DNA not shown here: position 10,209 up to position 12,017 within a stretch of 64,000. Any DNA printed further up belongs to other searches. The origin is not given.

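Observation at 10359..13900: Non-pyrrolysine MttB-superfamily methyltransferase next to a TMADH/StcD-like flavoprotein: candidate quaternary-amine demethylation module with no corrinoid partner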

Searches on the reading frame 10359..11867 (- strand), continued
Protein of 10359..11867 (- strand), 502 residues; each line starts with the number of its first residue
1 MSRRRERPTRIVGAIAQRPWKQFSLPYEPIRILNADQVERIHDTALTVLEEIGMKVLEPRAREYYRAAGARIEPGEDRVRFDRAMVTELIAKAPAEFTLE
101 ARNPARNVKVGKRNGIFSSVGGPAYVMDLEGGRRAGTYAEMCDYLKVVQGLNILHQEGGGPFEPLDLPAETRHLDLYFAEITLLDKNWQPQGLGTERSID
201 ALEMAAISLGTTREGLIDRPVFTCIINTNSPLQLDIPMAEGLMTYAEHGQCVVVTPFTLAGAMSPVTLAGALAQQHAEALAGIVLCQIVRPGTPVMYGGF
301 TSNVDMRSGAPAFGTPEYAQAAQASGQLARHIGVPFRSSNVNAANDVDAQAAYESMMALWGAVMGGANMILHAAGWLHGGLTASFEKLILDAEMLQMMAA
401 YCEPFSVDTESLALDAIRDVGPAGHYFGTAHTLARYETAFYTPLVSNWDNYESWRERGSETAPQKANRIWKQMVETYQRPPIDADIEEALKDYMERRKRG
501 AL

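Call 35: search_solved_structures(query=window:10359-11867:-, max_evalue=1e-50, show_alignments=3)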
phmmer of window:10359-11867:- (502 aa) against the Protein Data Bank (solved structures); distinct sequences matched with E-value up to 1e-50: 3.
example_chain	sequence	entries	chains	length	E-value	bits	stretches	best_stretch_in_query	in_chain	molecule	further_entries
4yyc_A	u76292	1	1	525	1.7e-109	369.6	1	30-499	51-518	Putative trimethylamine methyltransferase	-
2qne_A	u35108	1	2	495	1.5e-103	350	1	30-497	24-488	Putative methyltransferase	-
9yce_A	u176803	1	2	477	1.7e-103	349.8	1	31-497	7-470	Glycine betaine methyltransferase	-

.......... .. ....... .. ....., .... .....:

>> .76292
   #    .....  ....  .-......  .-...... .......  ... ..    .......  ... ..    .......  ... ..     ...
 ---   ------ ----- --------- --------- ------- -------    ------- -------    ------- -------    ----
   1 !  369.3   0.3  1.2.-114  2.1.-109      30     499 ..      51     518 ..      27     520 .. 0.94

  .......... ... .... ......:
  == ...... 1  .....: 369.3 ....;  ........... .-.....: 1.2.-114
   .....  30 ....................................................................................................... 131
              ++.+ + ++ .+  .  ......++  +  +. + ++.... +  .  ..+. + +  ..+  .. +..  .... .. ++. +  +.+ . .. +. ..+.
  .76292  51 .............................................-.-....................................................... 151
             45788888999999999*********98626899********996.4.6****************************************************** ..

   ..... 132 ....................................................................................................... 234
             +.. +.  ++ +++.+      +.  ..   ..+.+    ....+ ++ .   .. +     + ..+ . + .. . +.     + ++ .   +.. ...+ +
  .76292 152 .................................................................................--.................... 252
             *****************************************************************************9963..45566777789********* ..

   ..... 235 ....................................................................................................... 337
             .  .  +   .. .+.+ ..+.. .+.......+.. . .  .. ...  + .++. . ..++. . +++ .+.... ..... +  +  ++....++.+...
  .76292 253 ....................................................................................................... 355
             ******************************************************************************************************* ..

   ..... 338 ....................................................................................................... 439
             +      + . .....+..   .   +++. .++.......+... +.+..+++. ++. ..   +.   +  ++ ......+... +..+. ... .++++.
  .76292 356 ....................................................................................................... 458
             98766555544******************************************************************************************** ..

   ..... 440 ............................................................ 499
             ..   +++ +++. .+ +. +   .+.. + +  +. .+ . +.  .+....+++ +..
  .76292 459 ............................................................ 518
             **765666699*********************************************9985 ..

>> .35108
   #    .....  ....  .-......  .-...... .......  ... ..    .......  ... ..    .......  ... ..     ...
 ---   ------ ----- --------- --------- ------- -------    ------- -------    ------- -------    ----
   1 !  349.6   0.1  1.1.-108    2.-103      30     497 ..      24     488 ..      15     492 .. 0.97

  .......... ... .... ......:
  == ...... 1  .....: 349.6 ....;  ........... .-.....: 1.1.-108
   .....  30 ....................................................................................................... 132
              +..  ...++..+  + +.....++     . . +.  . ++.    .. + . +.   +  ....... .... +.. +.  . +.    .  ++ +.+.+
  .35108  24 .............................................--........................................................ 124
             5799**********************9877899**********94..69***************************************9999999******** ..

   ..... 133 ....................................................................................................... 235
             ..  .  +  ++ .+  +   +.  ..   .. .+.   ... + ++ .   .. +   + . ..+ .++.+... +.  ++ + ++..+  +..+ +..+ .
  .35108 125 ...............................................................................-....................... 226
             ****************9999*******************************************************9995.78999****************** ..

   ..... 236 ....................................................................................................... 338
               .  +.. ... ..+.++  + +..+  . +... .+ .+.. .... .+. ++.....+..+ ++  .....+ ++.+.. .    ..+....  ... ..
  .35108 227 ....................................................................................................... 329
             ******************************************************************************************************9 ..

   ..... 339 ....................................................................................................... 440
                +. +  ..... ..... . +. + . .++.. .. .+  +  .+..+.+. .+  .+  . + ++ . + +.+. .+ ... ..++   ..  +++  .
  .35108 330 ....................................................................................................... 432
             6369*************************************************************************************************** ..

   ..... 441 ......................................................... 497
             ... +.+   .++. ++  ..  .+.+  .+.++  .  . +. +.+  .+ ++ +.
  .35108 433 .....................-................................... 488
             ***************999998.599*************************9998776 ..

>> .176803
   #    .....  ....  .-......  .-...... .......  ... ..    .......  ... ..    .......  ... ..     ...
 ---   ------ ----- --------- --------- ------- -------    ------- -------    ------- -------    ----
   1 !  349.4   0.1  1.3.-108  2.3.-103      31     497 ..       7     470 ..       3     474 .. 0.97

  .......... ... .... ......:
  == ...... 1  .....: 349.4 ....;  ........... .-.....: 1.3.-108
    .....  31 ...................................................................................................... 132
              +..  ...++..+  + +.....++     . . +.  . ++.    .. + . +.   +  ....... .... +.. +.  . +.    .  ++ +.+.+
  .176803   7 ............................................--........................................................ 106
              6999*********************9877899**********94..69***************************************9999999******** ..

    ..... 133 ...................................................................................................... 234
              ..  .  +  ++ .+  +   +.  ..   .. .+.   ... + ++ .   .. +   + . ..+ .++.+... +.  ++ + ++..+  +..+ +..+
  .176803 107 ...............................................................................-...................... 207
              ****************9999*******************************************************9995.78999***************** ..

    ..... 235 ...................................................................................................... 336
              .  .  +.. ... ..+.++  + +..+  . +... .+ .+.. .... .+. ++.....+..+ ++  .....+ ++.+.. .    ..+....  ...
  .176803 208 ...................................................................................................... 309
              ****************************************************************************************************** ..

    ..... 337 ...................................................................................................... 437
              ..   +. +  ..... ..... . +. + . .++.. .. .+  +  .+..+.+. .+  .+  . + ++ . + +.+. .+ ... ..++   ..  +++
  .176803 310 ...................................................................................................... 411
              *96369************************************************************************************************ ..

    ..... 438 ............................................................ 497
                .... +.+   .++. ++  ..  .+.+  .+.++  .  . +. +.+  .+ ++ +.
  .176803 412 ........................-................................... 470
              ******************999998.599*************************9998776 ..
